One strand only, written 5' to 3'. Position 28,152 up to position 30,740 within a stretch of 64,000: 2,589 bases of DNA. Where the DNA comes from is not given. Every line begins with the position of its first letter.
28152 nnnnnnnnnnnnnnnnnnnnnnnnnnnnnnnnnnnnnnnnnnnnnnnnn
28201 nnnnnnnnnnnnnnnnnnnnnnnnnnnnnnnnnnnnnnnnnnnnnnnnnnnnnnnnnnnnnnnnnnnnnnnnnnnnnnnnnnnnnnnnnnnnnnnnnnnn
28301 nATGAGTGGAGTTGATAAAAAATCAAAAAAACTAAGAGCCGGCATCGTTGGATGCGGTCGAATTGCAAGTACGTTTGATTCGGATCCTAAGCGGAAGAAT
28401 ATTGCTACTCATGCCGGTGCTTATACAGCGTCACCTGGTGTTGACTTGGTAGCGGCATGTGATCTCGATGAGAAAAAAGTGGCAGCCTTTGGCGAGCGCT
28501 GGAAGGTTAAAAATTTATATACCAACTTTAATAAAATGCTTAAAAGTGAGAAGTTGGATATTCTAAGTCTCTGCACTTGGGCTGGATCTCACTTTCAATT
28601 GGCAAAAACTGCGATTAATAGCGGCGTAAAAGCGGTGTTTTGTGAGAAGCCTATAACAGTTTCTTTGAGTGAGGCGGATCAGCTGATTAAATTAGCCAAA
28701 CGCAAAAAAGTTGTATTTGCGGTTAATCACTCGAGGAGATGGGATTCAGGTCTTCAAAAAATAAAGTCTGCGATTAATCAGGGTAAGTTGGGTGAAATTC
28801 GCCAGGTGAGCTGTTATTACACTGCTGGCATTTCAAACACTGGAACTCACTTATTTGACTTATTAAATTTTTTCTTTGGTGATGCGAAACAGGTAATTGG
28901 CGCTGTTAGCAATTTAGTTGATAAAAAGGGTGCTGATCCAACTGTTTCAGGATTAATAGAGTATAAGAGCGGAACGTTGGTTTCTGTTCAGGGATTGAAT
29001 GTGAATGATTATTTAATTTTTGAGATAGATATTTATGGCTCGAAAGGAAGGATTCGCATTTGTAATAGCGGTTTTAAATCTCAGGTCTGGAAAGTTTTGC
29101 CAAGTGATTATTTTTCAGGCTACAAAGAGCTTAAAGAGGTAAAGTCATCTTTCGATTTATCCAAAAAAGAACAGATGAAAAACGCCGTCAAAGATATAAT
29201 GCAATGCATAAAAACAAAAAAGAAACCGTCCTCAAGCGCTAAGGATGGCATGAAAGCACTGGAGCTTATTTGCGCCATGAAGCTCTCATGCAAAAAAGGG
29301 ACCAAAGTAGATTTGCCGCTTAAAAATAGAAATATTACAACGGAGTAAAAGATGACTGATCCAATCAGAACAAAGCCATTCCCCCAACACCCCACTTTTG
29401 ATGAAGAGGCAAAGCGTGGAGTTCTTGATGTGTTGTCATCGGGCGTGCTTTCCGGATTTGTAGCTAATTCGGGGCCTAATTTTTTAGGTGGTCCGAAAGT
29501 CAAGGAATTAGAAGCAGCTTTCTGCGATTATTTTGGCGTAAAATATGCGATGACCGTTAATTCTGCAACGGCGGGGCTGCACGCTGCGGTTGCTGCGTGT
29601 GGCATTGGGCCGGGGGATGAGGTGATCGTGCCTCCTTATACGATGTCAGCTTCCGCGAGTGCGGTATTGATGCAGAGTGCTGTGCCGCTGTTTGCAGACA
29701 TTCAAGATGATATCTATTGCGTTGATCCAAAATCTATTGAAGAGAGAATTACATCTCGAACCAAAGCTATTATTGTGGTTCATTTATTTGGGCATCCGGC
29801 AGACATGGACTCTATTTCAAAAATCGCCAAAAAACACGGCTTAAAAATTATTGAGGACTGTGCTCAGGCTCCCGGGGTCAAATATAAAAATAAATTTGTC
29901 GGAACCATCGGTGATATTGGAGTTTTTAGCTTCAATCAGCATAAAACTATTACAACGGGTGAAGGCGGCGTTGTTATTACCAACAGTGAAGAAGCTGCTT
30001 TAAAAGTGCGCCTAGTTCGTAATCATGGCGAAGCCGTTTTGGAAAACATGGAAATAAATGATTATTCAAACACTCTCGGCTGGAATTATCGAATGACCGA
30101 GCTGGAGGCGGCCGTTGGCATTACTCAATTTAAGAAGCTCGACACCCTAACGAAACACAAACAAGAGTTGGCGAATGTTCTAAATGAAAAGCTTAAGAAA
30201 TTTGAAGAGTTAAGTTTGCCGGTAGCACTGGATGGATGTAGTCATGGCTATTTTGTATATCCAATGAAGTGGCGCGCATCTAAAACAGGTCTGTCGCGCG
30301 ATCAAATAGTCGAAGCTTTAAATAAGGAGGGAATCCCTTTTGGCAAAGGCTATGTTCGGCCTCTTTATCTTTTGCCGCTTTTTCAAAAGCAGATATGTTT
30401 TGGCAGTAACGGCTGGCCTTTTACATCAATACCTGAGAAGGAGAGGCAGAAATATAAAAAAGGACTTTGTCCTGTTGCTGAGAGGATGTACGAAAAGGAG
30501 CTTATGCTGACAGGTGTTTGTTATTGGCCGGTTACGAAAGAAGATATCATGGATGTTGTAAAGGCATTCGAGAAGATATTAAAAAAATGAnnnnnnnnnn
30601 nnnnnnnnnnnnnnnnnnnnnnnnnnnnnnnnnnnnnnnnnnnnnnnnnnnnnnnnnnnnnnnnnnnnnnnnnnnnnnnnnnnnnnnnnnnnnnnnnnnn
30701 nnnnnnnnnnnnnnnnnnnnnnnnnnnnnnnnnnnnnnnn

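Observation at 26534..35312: Complete pseudaminic acid pathway with a PseA-type amidotransferase, interleaved with the phosphonate genes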

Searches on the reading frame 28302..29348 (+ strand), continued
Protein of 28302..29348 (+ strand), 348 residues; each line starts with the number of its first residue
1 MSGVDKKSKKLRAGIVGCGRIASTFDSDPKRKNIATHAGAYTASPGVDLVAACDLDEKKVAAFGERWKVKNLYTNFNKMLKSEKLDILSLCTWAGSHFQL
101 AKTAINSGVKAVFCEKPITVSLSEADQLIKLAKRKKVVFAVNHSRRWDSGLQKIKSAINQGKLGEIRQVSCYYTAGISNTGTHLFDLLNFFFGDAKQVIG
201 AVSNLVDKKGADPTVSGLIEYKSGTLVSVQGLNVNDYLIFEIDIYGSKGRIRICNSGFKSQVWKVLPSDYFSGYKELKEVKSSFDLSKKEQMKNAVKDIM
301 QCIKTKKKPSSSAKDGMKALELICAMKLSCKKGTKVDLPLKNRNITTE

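Call 68: search_protein_families(library=ncbifam, proteins=[L028:12390-13445:+, L029:10353-11426:+, L028:8261-9262:+, L028:13715-14824:+, L028:7089-8264:+], max_evalue=1e-20)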
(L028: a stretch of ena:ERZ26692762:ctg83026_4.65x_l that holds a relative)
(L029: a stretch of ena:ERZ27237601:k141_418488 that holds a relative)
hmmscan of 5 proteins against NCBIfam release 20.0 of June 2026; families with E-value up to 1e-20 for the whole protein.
L028:12390-13445:+ (351 aa): 2 families
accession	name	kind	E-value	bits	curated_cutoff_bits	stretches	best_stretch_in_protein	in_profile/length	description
TIGR03569.1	NeuB_NnaB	equivalog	1.7e-122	408.6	399.65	1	17-345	1-329/329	N-acetylneuraminate synthase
TIGR03586.1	PseI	equivalog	2.2e-101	339.4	340.25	1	17-343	2-325/327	pseudaminic acid synthase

L029:10353-11426:+ (357 aa): 2 families
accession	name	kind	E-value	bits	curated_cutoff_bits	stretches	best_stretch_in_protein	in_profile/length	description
TIGR03569.1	NeuB_NnaB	equivalog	2.4e-99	332.5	399.65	1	18-345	1-324/329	N-acetylneuraminate synthase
TIGR03586.1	PseI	equivalog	1.5e-89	300.4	340.25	1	18-349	2-326/327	pseudaminic acid synthase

L028:8261-9262:+ (333 aa): 1 family
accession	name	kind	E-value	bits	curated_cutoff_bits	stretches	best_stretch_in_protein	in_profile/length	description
TIGR03590.1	PseG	equivalog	5e-39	134.6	153.55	1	9-265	3-275/280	UDP-2,4-diacetamido-2,4,6-trideoxy-beta-L-altropyranose hydrolase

L028:13715-14824:+ (369 aa): 2 families
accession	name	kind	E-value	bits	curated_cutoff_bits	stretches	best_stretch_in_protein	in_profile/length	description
TIGR03589.1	PseB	equivalog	3.3e-148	492.9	407.75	1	20-334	3-322/324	UDP-N-acetylglucosamine 4,6-dehydratase (inverting)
TIGR04130.1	FnlA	equivalog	3.3e-77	259.6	730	1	20-322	3-312/337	UDP-N-acetylglucosamine 4,6-dehydratase/5-epimerase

L028:7089-8264:+ (391 aa): 7 families
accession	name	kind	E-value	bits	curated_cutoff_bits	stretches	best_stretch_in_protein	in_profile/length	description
TIGR03588.1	PseC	equivalog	5e-142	473.3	423.5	1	3-385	2-379/380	UDP-4-amino-4,6-dideoxy-N-acetyl-beta-L-altrosamine transaminase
NF008658.2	PRK11658.1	equivalog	1.3e-78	264.3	631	1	3-387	5-378/379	UDP-4-amino-4-deoxy-L-arabinose aminotransferase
TIGR04181.1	NHT_00031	hypoth_equivalog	1.3e-73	247.9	420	1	6-365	4-357/359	LegC family aminotransferase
NF011936.0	PRK15407.1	equivalog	1.9e-62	211.4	423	1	2-387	36-437/440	lipopolysaccharide biosynthesis protein RfbH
NF008687.0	PRK11706.1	equivalog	3.4e-61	207.1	375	1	3-385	2-373/375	dTDP-4-amino-4,6-dideoxygalactose transaminase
TIGR04427.1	PLP_DesI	equivalog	6.6e-46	157.2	650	1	12-387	32-384/390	dTDP-4-dehydro-6-deoxyglucose aminotransferase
TIGR02379.1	ECA_wecE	subfamily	1.2e-45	155.9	434.85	1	3-384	2-373/376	dTDP-4-amino-4,6-dideoxy-D-glucose transaminase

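Call 91: search_dna_similar(query=window:28302-29348:+, collection=plasmids, mode=protein, max_evalue=1e-30, max_rows=15)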
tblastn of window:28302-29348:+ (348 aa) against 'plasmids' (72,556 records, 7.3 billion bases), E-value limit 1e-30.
Records with a match: 16; places in all: 16; records where one place covers at least 80% of the query: 16.
Best place of each record, by identity: <60% 16.
By first word of the organism name: Halomicrobium 4; Halocatena 4; Haloarcula 3; Escherichia 2; Halomontanus 2; Halarchaeum 1.
By predicted mobility (MOB-suite, as given by PLSDB): non-mobilizable 14; mobilizable 2.
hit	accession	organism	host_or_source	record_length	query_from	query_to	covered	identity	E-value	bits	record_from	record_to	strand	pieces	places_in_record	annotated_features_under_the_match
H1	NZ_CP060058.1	Escherichia coli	Homo sapiens,isolate,feces from healthy ...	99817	12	323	90%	34.3%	2e-51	190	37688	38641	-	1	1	Gfo/Idh/MocA family oxidoreductase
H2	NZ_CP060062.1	Escherichia coli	Homo sapiens,isolate,feces from healthy ...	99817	12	323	90%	34.3%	2e-51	190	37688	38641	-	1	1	Gfo/Idh/MocA family oxidoreductase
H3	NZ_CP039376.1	Halomicrobium mukohataei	-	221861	6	346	98%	26.6%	2e-33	138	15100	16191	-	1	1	Gfo/Idh/MocA family oxidoreductase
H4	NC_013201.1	Halomicrobium mukohataei DSM 12286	-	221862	6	346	98%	26.6%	2e-33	138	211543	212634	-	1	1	Gfo/Idh/MocA family oxidoreductase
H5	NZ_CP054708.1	Halarchaeum sp. CBA1220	solar salt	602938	30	346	91%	28.6%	9e-35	142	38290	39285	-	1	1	Gfo/Idh/MocA family oxidoreductase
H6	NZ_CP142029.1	Haloarcula sp. GH36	cell culture,inland salt lake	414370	12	345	96%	26.6%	1e-33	139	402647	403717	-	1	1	Gfo/Idh/MocA family oxidoreductase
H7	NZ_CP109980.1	Halocatena marina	cell cuture,Qidong intertidal zone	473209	26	340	91%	28.1%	2e-34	141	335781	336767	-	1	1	Gfo/Idh/MocA family oxidoreductase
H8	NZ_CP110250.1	Halocatena marina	cell cuture,Rudong intertidal zone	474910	26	340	91%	28.1%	2e-34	141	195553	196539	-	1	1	Gfo/Idh/MocA family oxidoreductase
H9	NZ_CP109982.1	Halocatena marina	cell cuture,Qidong intertidal zone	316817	12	340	95%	26.9%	3e-32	134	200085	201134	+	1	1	Gfo/Idh/MocA family oxidoreductase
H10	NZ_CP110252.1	Halocatena marina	cell cuture,Rudong intertidal zone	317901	12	340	95%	26.9%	3e-32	134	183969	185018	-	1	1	Gfo/Idh/MocA family oxidoreductase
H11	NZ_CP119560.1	Haloarcula halophila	cell culture,sediment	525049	30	347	91%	27.2%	3e-33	137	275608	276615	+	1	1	Gfo/Idh/MocA family oxidoreductase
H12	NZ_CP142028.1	Haloarcula sp. GH36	cell culture,inland salt lake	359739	30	347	91%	26.9%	7e-32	133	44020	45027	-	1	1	Gfo/Idh/MocA family oxidoreductase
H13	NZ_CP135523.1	Halomontanus rarus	Salt lake,Salt lake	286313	35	340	88%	27.7%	9e-37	147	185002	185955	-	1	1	Gfo/Idh/MocA family oxidoreductase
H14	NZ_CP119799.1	Halomontanus rarus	cell culture,sediment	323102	35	340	88%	27.7%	7e-36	145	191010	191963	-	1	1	Gfo/Idh/MocA family oxidoreductase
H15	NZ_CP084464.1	Halomicrobium salinisoli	cell culture,gobi saline soil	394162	35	346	90%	27.1%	1e-31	132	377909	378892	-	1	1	Gfo/Idh/MocA family oxidoreductase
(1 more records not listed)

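Call 92: get_annotated_region(hit=H1, flank=9000)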
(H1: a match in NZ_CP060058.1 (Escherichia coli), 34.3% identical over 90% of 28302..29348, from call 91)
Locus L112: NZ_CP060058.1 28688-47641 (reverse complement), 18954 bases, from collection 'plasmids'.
description: Escherichia coli strain G8 plasmid unnamed1, complete sequence
organism: Escherichia coli (NCBI taxid 562)
taxonomy: Bacteria; Pseudomonadota; Gammaproteobacteria; Enterobacterales; Enterobacteriaceae; Escherichia; Escherichia coli
host: -; source: Homo sapiens,isolate,feces from healthy individual; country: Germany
typing (MOB-suite, as given by PLSDB): mobilizable; replicon IncK2/Z; relaxase MOBP,MOBP
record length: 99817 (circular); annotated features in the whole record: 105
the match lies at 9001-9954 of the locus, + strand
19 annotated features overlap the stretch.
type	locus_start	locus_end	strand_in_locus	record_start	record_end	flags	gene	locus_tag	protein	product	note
CDS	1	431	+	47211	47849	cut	-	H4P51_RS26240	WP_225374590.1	AAA family ATPase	-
CDS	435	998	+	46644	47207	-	-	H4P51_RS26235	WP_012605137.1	pentapeptide repeat-containing protein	-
CDS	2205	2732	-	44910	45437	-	-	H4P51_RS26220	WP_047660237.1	hypothetical protein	-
CDS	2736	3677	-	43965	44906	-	-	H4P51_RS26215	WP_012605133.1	NrtA/SsuA/CpmA family ABC transporter substrate-binding protein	-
CDS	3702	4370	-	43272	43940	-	-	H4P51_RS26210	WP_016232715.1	ABC transporter ATP-binding protein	-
CDS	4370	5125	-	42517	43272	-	-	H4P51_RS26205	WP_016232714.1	ABC transporter permease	-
CDS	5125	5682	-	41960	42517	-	-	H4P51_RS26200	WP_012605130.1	hypothetical protein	-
CDS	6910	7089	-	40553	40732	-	-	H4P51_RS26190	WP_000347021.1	hypothetical protein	-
CDS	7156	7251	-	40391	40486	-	dqlB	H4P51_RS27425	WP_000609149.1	DinQ-like type I toxin DqlB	-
CDS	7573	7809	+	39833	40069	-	-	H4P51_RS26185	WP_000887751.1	hypothetical protein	-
CDS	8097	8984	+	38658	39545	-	-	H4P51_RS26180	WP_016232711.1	DMT family transporter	GO:0055085 - transmembrane transport [Evidence IEA]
CDS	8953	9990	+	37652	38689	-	-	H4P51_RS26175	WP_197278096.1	Gfo/Idh/MocA family oxidoreductase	-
CDS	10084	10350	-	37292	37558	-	-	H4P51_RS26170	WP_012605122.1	hypothetical protein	-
CDS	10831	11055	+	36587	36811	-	-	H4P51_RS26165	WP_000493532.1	type II toxin-antitoxin system Phd/YefM family antitoxin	-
CDS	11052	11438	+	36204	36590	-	-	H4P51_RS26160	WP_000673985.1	type II toxin-antitoxin system death-on-curing family toxin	-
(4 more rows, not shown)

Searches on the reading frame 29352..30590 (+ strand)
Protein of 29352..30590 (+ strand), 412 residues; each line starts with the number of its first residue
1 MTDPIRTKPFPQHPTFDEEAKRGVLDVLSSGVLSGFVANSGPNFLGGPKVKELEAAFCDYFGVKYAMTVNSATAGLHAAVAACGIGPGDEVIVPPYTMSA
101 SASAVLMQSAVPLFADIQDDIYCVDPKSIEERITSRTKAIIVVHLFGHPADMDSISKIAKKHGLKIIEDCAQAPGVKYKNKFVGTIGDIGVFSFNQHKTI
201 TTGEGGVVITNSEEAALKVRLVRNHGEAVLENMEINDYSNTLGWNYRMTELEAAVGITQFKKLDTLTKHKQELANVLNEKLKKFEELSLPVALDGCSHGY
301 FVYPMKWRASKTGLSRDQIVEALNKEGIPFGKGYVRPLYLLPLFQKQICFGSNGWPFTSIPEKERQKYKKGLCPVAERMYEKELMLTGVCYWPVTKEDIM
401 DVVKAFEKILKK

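Call 3: search_protein_families(library=ncbifam, proteins=[window:29352-30590:+], max_evalue=0.00001)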
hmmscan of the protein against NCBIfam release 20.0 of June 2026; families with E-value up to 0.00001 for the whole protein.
window:29352-30590:+ (412 aa): 12 families
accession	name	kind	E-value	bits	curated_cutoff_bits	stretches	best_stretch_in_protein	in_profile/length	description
TIGR03588.1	PseC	equivalog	1e-76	258.3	423.5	1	46-348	28-340/380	UDP-4-amino-4,6-dideoxy-N-acetyl-beta-L-altrosamine transaminase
TIGR04181.1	NHT_00031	hypoth_equivalog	1.4e-69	234.7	420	1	13-346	5-337/359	LegC family aminotransferase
NF008658.2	PRK11658.1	equivalog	6.2e-64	216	631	1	14-331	10-321/379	UDP-4-amino-4-deoxy-L-arabinose aminotransferase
NF008687.0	PRK11706.1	equivalog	1.6e-59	201.5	375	1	51-343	34-328/375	dTDP-4-amino-4,6-dideoxygalactose transaminase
TIGR04427.1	PLP_DesI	equivalog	8.8e-52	176.5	650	1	46-337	50-332/390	dTDP-4-dehydro-6-deoxyglucose aminotransferase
NF011936.0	PRK15407.1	equivalog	2.8e-49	168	423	2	49-226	66-251/440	lipopolysaccharide biosynthesis protein RfbH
TIGR02379.1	ECA_wecE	subfamily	3e-48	164.5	434.85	1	49-329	32-316/376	dTDP-4-amino-4,6-dideoxy-D-glucose transaminase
NF004975.0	PRK06348.1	equivalog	1.7e-08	33.9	549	1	64-203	90-230/384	pyridoxal phosphate-dependent aminotransferase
TIGR01977.1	am_tr_V_EF2568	hypoth_equivalog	1e-07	31.4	377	1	50-218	46-219/376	cysteine desulfurase family protein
NF009079.0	PRK12414.1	subfamily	3.8e-07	29.5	481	1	67-144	94-170/384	methionine aminotransferase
NF005816.0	PRK07682.1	equivalog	4.3e-07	28.9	620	1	72-184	99-216/390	aminotransferase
NF000586.1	PRK00011.1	subfamily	7.3e-06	25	335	0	114-219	133-240/404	serine hydroxymethyltransferase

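Call 9: search_protein_families(library=pfam, proteins=[window:29352-30590:+], max_evalue=0.001)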
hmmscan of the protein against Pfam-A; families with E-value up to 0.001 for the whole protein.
window:29352-30590:+ (412 aa): 4 families
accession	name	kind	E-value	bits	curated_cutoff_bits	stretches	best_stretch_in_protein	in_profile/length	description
PF01041.23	DegT_DnrJ_EryC1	-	6.9e-102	341.8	19.8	1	43-348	20-321/360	DegT/DnrJ/EryC1/StrS aminotransferase family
PF01212.27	Beta_elim_lyase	-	5.1e-05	23.2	27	1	47-283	31-267/288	Beta-eliminating lyase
PF00266.25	Aminotran_5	-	7.5e-05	22.3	21.5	1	71-289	69-299/371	Aminotransferase class-V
PF01053.26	Cys_Met_Meta_PP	-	0.00021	20.4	27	1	46-225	50-228/381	Cys/Met metabolism PLP-dependent enzyme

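Call 16: search_solved_structures(query=window:29352-30590:+, max_evalue=1e-30)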
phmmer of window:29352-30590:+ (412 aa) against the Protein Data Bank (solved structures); distinct sequences matched with E-value up to 1e-30: 46.
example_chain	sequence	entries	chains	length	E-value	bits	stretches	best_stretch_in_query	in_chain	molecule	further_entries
8gyh_B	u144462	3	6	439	1.9e-61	211.2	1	11-359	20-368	DegT/DnrJ/EryC1/StrS family aminotransferase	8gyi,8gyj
7b0m_AAA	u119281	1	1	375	2.3e-61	211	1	46-342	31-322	Sugar aminotransferase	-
3bn1_A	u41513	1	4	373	2.1e-59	204.5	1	49-344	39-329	Perosamine synthetase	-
3dr7_A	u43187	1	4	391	2.4e-59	204.3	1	49-344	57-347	Putative perosamine synthetase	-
5k8b_A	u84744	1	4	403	6.1e-59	203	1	14-309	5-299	8-amino-3,8-dideoxy-alpha-D-manno-octulosonate transaminase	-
3dr4_A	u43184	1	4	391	1.6e-58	201.6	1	49-344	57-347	Putative perosamine synthetase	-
2c7t_A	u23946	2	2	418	4.2e-58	200.2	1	11-383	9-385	GLUTAMINE-2-DEOXY-SCYLLO-INOSOSE AMINOTRANSFERASE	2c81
5w71_A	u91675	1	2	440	4.8e-58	200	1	11-383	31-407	L-glutamine:2-deoxy-scyllo-inosose aminotransferase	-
7b0d_A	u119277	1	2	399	3e-56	194.1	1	44-323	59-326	Glutamine--scyllo-inositol transaminase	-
1mdo_A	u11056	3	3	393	1.4e-53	185.3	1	45-332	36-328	ArnB aminotransferase | UDP-4-amino-4-deoxy-L-arabinose--oxoglutarate aminotransferase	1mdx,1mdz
7l7x_AAA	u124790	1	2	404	4.2e-53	183.7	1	33-346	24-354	DegT/DnrJ/EryC1/StrS aminotransferase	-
8sng_A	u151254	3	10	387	6.1e-53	183.2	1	46-332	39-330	UDP-4-amino-4-deoxy-L-arabinose--oxoglutarate aminotransferase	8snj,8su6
4oca_A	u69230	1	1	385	9.1e-53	182.6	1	45-332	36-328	UDP-4-amino-4-deoxy-L-arabinose--oxoglutarate aminotransferase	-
5w70_A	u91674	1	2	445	1.6e-51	178.5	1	4-282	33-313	L-glutamine:2-deoxy-scyllo-inosose aminotransferase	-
3frk_A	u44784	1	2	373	6.7e-48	166.6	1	44-357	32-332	QdtB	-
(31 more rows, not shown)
